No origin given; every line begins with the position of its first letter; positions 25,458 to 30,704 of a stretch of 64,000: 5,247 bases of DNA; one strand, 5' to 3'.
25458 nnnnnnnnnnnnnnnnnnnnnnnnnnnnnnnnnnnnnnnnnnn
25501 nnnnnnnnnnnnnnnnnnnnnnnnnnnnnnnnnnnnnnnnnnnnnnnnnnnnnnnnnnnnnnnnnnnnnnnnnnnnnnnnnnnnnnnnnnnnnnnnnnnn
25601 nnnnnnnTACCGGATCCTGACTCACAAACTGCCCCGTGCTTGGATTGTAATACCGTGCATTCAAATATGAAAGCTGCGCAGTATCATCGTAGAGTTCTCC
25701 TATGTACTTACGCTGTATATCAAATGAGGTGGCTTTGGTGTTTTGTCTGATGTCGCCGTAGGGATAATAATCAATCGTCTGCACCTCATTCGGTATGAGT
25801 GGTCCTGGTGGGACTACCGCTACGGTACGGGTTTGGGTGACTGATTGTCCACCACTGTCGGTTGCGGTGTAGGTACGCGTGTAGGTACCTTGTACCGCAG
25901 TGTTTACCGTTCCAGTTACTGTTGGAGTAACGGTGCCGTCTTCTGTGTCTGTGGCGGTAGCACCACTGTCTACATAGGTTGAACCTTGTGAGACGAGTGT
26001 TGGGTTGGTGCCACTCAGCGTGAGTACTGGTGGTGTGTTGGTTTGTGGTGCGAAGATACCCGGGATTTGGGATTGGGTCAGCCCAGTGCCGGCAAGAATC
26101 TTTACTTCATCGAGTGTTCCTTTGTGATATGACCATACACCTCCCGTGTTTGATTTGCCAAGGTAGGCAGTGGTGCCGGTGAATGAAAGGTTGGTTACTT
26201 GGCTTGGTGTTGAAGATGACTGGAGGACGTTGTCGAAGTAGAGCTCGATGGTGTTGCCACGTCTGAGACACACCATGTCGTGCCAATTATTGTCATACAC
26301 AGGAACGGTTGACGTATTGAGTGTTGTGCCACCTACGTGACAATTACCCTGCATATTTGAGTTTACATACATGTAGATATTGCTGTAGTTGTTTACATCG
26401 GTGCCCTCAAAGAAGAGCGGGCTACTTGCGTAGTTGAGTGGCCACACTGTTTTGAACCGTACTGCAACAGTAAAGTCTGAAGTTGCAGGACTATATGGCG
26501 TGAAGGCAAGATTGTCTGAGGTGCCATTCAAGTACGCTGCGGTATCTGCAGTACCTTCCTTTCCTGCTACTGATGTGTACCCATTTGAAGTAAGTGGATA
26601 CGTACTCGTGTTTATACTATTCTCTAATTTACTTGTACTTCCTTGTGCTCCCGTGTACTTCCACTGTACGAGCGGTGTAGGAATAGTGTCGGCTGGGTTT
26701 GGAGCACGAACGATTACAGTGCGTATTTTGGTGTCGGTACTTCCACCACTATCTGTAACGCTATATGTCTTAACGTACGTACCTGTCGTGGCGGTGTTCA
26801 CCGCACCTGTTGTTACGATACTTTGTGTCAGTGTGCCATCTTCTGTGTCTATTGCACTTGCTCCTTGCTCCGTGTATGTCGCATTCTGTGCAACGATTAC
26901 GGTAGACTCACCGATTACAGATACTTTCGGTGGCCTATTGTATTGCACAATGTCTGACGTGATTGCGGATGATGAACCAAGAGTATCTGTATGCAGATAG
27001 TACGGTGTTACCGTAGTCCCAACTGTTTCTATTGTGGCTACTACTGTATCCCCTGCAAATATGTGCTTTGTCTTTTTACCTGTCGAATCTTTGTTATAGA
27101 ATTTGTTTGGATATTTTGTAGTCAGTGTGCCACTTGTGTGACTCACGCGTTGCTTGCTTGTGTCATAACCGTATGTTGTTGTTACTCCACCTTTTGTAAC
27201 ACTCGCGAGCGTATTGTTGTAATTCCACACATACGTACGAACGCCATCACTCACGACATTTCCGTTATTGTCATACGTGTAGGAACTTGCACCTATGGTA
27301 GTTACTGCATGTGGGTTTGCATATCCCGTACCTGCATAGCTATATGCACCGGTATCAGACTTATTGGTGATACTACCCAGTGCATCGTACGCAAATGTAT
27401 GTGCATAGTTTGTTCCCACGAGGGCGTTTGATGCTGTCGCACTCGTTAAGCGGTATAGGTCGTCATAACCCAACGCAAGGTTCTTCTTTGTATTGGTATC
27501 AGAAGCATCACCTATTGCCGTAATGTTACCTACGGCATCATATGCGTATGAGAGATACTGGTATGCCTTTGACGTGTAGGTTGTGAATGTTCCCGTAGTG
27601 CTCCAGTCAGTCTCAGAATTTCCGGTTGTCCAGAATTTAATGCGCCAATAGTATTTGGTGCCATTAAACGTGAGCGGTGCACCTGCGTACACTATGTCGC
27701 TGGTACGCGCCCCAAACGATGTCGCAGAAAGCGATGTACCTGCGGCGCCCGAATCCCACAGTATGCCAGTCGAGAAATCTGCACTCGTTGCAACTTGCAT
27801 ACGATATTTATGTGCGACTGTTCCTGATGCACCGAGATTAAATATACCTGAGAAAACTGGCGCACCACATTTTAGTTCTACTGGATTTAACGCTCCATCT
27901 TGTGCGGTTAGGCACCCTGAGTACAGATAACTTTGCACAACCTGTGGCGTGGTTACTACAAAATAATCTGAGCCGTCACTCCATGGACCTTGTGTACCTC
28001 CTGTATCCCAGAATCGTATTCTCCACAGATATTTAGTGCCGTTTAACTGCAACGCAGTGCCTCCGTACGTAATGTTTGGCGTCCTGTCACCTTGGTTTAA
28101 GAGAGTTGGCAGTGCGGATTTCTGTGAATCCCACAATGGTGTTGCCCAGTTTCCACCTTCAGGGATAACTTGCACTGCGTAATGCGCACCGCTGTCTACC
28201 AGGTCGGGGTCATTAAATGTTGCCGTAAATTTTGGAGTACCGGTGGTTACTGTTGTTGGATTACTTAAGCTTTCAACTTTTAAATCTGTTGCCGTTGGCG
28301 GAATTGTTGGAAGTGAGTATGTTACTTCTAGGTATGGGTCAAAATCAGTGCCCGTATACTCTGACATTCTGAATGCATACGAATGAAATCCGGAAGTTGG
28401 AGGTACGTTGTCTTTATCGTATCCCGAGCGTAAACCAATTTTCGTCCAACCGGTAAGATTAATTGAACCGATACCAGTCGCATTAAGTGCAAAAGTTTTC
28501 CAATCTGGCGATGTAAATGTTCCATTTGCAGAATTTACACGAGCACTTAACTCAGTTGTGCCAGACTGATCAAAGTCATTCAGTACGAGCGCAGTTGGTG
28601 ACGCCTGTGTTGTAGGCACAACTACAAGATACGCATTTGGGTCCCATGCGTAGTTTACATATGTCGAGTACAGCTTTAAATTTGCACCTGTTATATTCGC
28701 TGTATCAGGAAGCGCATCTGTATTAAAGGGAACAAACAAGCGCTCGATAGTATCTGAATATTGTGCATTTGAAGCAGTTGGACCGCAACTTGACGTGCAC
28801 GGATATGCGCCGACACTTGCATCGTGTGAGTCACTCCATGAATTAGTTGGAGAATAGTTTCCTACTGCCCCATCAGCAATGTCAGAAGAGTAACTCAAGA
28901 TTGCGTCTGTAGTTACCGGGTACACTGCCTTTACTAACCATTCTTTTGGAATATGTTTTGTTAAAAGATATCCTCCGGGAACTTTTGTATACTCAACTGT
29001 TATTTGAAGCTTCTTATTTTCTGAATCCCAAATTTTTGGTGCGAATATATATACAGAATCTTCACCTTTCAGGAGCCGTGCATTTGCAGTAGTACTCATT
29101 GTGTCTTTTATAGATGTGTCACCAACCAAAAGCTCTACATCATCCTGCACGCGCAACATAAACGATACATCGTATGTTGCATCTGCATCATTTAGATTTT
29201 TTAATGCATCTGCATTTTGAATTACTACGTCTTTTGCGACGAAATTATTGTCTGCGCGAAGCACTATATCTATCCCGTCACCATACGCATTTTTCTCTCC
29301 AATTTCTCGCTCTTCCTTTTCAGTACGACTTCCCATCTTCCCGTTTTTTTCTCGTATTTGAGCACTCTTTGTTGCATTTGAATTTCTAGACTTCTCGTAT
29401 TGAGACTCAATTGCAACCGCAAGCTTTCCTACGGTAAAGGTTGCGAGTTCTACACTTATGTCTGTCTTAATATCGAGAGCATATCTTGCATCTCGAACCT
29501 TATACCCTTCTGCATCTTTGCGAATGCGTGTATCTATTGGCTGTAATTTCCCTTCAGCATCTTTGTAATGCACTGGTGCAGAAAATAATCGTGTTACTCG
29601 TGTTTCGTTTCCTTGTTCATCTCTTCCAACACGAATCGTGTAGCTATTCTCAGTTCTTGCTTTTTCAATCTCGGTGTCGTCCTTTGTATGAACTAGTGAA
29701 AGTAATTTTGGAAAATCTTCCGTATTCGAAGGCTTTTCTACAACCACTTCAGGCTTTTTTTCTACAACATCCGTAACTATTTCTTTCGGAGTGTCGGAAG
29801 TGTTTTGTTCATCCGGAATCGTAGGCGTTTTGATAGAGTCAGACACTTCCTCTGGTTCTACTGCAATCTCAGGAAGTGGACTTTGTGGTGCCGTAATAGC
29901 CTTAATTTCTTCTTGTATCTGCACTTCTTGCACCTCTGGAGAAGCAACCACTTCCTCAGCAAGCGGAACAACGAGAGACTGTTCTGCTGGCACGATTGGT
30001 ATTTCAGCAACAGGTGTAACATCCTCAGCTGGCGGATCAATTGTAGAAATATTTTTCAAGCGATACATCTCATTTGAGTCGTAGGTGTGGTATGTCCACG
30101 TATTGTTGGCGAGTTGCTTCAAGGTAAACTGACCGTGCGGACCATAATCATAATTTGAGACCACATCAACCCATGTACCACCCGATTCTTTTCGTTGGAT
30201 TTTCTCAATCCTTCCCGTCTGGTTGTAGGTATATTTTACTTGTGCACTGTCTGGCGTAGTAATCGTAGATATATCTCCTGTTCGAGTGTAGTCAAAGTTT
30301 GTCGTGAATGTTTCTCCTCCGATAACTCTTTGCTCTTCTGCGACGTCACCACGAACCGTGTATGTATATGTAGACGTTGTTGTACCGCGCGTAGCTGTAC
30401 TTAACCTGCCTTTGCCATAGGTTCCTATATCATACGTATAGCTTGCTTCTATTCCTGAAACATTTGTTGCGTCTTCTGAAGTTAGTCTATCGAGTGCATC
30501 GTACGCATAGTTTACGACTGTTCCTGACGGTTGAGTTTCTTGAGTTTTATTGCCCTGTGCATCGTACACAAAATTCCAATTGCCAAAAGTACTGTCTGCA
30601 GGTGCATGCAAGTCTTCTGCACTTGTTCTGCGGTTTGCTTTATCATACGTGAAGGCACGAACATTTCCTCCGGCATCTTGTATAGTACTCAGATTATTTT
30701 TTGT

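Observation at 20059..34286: RHS polymorphic-toxin locus with an array of three silent orphan C-terminal toxin cassettes, each paired with an immunity gene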

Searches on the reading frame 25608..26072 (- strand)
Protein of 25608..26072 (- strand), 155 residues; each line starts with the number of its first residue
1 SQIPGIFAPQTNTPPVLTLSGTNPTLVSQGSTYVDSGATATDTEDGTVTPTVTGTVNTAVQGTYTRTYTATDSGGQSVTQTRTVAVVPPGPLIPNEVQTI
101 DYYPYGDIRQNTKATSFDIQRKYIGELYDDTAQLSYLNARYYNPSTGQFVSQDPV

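Call 36: find_related_loci(query=A2, collection=metagenome_contigs, flank=10000)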
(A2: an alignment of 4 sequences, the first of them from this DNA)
Query A2 (155 aa) in metagenome_contigs; peptide patterns used: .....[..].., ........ (x = any residue, [..] = any of these).
245 stretches matched a pattern; 49 encode a relative of the query (tblastn E <= 1e-3); 47 distinct loci.
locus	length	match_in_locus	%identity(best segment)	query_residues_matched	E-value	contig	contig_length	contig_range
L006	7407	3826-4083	57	12-95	1e-22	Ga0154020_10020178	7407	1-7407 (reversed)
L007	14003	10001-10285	55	2-89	2e-21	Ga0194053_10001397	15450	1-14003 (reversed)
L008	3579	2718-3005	52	6-95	5e-21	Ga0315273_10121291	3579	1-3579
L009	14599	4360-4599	54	11-88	2e-20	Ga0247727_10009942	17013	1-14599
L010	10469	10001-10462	63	15-87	1e-19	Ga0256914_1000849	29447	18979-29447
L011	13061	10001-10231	53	12-86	2e-19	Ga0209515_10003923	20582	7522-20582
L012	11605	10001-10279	52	7-94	4e-19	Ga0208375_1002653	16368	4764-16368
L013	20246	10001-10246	54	9-86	8e-19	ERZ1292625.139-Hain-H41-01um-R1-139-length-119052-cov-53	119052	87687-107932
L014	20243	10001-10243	53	12-90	1e-18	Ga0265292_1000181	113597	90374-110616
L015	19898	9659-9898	53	12-89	3e-18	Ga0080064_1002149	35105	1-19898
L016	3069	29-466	54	11-88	5e-18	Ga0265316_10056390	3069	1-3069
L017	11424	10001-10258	49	10-89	1e-17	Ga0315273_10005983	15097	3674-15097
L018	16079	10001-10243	51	15-93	1e-17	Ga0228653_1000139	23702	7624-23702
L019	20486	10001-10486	54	11-88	1e-17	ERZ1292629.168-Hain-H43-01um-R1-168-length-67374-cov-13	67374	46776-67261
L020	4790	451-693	51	15-93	1e-17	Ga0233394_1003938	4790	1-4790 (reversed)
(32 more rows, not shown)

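Call 37: find_related_loci(query=A2, collection=genome_contigs, flank=10000)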
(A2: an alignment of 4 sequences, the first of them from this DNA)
Query A2 (155 aa) in genome_contigs; peptide patterns used: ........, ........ (x = any residue, [..] = any of these).
202 stretches matched a pattern; 45 encode a relative of the query (tblastn E <= 1e-3); 45 distinct loci.
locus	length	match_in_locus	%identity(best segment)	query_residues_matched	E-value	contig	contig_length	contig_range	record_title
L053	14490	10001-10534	58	12-90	2e-22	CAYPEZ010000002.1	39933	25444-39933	MAG TPA_asm: uncultured Candidatus Saccharibacteria bacterium isolate SRP257259_co1_388 genome assembly, contig: NODE_98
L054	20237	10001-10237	58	10-86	2e-21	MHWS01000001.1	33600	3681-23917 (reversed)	MAG: Candidatus Zambryskibacteria bacterium RIFCSPLOWO2_12_FULL_39_16 rifcsplowo2_12_scaffold_10080, whole genome shotgu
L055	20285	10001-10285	55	2-89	3e-21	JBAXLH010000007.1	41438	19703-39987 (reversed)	MAG: bacterium isolate ELA422 MAG422_7, whole genome shotgun sequence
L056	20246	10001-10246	55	11-90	4e-20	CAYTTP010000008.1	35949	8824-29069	MAG TPA_asm: uncultured Candidatus Saccharibacteria bacterium isolate SRP302895_co1_265 genome assembly, contig: NODE_20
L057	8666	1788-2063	53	12-95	1e-19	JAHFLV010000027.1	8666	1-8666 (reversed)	MAG: Candidatus Zambryskiibacteriota bacterium isolate nzgw441 NODE_14123_length_8667_cov_3.255090, whole genome shotgun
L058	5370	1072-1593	57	12-90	1e-19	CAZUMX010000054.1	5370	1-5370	MAG TPA_asm: uncultured Candidatus Saccharibacteria bacterium isolate SRP278252_co2_168 genome assembly, contig: NODE_33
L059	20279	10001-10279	52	7-94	5e-19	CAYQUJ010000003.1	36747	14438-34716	MAG TPA_asm: uncultured Candidatus Saccharibacteria bacterium isolate SRP050083_co1_466 genome assembly, contig: NODE_36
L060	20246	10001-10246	54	9-86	1e-18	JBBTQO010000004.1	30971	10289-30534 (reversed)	MAG: Patescibacteria group bacterium isolate H43-bin019_1 H43_bin019_1_000000000004, whole genome shotgun sequence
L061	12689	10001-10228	54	10-83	3e-18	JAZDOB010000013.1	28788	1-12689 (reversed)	MAG: Candidatus Zambryskibacteria bacterium isolate MEGAHIT-group-0.746 k141_1429701, whole genome shotgun sequence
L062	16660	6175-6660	54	11-88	2e-17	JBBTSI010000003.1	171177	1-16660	MAG: Patescibacteria group bacterium isolate H43-bin056_1 H43_bin056_1_000000000003, whole genome shotgun sequence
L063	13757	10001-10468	56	11-83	5e-17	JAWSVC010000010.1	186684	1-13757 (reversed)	MAG: Gammaproteobacteria bacterium isolate PJM12_PHB_gam2 A6P3HBJ1_contig_39, whole genome shotgun sequence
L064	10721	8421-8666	51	9-86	3e-17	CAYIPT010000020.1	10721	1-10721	MAG TPA_asm: uncultured Candidatus Saccharibacteria bacterium isolate ERP119705_co3_333 genome assembly, contig: NODE_75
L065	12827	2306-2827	51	11-94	3e-16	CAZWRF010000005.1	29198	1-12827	MAG TPA_asm: uncultured Candidatus Saccharibacteria bacterium isolate binchicken_co150_727 genome assembly, contig: NODE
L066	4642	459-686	50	11-86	4e-15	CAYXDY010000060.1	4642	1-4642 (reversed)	MAG TPA_asm: uncultured Candidatus Saccharibacteria bacterium isolate SRP319275_co1_128 genome assembly, contig: NODE_27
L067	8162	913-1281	54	2-86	5e-15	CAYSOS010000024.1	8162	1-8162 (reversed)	MAG TPA_asm: uncultured Candidatus Saccharibacteria bacterium isolate SRP273308_co1_214 genome assembly, contig: NODE_13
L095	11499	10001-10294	34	6-89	2e-4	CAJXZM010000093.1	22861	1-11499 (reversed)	MAG TPA_asm: uncultured Gammaproteobacteria bacterium isolate SRR3580189_bin.53_MetaBAT_v2.12.1_MAG genome assembly, con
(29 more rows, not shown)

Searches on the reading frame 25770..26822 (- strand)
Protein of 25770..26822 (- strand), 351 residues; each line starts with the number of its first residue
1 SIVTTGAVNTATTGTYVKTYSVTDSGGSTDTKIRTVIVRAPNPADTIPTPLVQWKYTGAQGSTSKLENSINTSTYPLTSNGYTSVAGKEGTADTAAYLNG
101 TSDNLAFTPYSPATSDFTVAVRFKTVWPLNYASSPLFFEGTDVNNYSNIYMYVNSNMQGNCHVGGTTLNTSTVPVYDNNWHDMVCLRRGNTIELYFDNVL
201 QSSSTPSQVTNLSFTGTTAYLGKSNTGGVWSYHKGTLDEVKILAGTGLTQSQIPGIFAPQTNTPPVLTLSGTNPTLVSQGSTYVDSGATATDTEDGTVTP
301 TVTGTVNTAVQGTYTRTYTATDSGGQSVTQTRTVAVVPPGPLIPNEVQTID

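Call 50: search_protein_families(library=pfam, max_evalue=0.01, proteins=[window:25770-26822:-])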
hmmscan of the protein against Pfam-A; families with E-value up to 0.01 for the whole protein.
seq(351 aa): 3 families
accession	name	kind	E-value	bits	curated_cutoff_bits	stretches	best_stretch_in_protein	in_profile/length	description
PF16403.11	Bact_surface_Ig-like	-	4.9e-22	78.2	27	2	267-336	1-71/71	Bacterial surface protein, Ig-like domain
PF13385.13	Laminin_G_3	-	2.4e-12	47.7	27.6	1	99-252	1-149/151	Concanavalin A-like lectin/glucanases superfamily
PF02210.31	Laminin_G_2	-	3.2e-05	24.8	22.9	1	136-224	10-99/126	Laminin G domain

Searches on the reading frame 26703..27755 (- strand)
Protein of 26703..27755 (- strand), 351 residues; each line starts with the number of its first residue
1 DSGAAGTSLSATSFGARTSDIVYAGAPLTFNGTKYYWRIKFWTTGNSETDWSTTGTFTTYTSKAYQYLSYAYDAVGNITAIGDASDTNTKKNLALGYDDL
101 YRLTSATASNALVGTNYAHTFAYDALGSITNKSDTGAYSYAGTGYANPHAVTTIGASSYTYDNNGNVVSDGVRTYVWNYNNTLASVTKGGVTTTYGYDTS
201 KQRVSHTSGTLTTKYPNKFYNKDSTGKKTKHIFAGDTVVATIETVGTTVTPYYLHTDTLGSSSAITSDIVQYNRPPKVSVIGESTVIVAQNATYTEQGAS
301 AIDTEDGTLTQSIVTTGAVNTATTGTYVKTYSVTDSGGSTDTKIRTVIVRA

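Call 50: search_protein_families(library=pfam, max_evalue=0.01, proteins=[window:26703-27755:-])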
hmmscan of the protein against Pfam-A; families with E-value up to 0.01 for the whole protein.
seq(351 aa): 3 families
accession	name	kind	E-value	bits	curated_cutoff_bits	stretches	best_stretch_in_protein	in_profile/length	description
PF16403.11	Bact_surface_Ig-like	-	2.5e-15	56.7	27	1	281-349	4-71/71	Bacterial surface protein, Ig-like domain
PF25788.1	Ig_Rha78A_N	-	2e-06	28.4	27.4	1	16-59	59-101/105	Rha78A-like, N-terminal immunoglobulin domain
PF05593.20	RHS_repeat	-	0.00064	20.5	22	1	72-109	1-34/38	RHS Repeat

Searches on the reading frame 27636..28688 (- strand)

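Call 50: search_protein_families(library=pfam, max_evalue=0.01, proteins=[window:27636-28688:-])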
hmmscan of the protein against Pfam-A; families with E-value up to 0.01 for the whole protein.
seq(351 aa): 1 family
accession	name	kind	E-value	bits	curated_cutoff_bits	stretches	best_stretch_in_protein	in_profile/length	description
PF25788.1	Ig_Rha78A_N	-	2.8e-14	53.7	27.4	2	134-239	2-96/105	Rha78A-like, N-terminal immunoglobulin domain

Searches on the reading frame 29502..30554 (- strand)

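Call 50: search_protein_families(library=pfam, max_evalue=0.01, proteins=[window:29502-30554:-])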
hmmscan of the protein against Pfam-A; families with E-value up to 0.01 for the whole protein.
seq(351 aa): 1 family
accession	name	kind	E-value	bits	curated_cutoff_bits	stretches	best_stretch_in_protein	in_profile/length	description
PF05593.20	RHS_repeat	-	5.6e-08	33.4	22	1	4-27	8-31/38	RHS Repeat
